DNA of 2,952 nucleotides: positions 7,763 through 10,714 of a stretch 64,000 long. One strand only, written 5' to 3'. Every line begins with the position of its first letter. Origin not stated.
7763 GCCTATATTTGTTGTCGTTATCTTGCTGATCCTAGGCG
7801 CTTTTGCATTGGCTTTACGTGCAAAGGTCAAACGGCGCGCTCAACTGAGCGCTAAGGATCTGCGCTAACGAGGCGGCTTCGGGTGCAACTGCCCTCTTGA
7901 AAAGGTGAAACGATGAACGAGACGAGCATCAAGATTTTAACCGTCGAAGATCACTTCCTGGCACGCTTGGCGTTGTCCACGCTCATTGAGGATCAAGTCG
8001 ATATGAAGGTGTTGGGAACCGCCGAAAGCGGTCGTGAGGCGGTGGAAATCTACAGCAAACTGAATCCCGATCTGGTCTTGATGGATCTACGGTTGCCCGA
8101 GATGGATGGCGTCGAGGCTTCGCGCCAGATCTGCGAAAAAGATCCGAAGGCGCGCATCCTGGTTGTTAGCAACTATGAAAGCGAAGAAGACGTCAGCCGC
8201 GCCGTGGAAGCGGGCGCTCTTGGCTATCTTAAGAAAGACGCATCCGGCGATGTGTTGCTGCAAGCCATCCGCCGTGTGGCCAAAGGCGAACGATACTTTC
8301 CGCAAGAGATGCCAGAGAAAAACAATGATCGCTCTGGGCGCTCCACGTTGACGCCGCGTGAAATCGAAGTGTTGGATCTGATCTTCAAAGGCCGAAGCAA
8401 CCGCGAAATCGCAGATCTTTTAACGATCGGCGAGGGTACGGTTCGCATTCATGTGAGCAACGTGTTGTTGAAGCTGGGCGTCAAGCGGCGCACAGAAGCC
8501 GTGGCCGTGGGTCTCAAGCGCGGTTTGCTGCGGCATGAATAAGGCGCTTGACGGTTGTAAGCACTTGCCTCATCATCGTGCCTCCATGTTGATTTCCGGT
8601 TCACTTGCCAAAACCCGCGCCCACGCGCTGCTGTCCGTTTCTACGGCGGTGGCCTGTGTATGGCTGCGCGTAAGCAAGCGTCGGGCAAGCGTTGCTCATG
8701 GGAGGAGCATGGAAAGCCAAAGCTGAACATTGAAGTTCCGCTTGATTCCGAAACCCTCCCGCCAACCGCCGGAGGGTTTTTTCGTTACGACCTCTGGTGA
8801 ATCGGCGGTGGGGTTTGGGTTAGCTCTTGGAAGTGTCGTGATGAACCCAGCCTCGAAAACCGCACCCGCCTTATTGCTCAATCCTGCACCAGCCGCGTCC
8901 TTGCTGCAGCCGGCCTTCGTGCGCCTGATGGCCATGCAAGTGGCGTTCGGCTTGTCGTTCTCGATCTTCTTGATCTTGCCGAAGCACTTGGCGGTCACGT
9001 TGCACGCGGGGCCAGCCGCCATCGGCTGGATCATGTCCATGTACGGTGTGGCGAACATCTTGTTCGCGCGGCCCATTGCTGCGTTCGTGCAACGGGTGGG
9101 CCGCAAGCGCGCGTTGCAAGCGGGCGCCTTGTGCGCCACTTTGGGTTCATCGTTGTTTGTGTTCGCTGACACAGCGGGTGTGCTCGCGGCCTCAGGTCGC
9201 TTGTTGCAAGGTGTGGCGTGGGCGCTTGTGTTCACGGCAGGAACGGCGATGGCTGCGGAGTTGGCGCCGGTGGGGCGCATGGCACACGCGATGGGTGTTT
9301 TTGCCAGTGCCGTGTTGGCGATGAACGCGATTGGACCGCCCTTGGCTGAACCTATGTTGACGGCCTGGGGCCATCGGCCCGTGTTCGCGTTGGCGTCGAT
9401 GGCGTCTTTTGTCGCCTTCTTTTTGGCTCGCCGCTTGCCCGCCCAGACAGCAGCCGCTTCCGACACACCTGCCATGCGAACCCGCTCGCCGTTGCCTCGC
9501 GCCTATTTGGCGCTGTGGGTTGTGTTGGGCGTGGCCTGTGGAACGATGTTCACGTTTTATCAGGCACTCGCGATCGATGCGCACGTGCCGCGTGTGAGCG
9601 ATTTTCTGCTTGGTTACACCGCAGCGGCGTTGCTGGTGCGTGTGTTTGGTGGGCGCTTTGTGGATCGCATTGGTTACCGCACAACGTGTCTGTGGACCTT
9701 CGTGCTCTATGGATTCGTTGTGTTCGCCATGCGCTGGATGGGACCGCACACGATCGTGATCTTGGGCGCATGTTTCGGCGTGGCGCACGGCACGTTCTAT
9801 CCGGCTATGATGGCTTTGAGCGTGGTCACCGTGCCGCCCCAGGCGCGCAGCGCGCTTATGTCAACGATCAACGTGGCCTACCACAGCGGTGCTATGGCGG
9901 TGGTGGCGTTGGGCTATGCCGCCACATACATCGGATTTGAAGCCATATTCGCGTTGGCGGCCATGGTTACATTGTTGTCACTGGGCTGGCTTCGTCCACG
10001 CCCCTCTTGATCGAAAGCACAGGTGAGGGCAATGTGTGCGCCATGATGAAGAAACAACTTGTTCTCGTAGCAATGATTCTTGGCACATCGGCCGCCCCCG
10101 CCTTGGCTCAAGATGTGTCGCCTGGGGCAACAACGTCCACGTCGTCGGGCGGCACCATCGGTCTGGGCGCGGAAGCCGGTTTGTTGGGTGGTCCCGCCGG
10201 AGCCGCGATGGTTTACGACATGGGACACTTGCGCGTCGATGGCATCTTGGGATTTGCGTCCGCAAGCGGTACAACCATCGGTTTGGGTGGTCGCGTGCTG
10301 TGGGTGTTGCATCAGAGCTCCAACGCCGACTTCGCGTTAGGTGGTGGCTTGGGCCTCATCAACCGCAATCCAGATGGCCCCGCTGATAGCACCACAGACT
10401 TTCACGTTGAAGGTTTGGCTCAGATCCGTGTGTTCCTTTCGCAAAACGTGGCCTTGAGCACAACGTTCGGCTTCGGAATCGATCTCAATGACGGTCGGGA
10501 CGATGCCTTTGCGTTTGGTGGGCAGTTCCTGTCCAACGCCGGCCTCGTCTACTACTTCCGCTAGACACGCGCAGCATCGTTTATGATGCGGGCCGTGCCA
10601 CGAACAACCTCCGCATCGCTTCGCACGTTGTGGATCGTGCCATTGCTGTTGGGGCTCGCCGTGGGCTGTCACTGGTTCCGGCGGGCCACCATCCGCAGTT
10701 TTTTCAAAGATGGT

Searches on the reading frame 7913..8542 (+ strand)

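Call 3: search_protein_families(library=pfam, proteins=[window:7913-8542:+], max_evalue=0.01)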
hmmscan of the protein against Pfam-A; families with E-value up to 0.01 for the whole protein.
window:7913-8542:+ (209 aa): 5 families
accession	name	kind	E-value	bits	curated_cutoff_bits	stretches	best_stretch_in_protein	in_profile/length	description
PF00072.30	Response_reg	-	3.7e-27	95.1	30.2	1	8-120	1-111/111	Response regulator receiver domain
PF00196.25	GerE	-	5.6e-18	64.8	23.5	1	145-198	2-55/57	Bacterial regulatory proteins, luxR family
PF08281.18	Sigma70_r4_2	-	7.2e-05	22.8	25.7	1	145-188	10-54/54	Sigma-70, region 4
PF04545.22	Sigma70_r4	-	7.2e-05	22.7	24.1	1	145-188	4-48/50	Sigma-70, region 4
PF19610.4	DUF6115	-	0.003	18.4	27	0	134-179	84-129/134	Family of unknown function (DUF6115)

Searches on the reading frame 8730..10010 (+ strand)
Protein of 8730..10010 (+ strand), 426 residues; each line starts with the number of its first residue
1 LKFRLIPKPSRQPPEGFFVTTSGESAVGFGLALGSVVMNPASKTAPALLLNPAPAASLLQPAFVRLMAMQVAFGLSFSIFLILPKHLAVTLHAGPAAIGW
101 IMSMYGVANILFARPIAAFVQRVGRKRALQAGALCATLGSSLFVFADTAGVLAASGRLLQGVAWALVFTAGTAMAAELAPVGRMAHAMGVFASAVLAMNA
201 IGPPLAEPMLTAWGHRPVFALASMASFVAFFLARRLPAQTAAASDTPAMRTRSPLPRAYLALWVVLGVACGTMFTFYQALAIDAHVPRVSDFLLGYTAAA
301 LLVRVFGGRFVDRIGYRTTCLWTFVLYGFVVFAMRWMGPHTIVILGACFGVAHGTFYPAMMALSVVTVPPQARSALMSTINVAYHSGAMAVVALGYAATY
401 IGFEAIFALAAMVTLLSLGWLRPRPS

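Call 3: search_protein_families(library=pfam, proteins=[window:8730-10010:+], max_evalue=0.01)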
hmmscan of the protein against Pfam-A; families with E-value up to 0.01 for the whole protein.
window:8730-10010:+ (426 aa): 1 family
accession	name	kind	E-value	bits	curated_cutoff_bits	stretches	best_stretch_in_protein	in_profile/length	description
PF07690.21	MFS_1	-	2.3e-35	122.6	33.4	2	68-278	3-220/347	Major Facilitator Superfamily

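Call 4: search_protein_families(library=ncbifam, proteins=[window:8730-10010:+], max_evalue=0.01)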
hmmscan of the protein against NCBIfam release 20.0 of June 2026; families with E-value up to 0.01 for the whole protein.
window:8730-10010:+ (426 aa): 6 families
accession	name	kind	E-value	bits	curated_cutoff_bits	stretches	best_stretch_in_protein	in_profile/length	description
TIGR00880.1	2_A_01_02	superfamily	4.7e-16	59.2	131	2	99-237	1-138/141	multidrug resistance protein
TIGR00893.1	2A0114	subfamily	2.8e-08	33.1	395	2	95-233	28-169/399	D-galactonate transporter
NF012169.0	qepA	equivalog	1.2e-05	24.2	1075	1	79-232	40-192/511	fluoroquinolone efflux MFS transporter QepA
NF000089.1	qac_MFS_AB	exception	0.00011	21.2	900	1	78-204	36-162/514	QacA/B family quaternary ammonium compound efflux MFS transporter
NF003477.0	PRK05122.1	subfamily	0.00018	20.3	374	1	81-419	38-385/404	MFS transporter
NF009048.0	PRK12382.1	subfamily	0.00024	20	364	1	70-417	21-381/392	arabinose transporter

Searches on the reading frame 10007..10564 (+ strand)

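Call 3: search_protein_families(library=pfam, proteins=[window:10007-10564:+], max_evalue=0.01)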
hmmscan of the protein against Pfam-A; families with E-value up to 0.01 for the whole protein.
window:10007-10564:+ (185 aa): 0 families

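Call 4: search_protein_families(library=ncbifam, proteins=[window:10007-10564:+], max_evalue=0.01)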
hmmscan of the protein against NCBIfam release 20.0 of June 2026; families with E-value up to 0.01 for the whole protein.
window:10007-10564:+ (185 aa): 0 families

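Call 77: search_protein_families(library=pfam, proteins=[window:10043-10561:+], max_evalue=10)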
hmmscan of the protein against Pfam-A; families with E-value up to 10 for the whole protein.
seq(173 aa): 1 family
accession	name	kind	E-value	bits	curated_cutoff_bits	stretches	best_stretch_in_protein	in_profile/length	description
PF19151.5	Sublancin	-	3.6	8.2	26.9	0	31-43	31-43/57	Sublancin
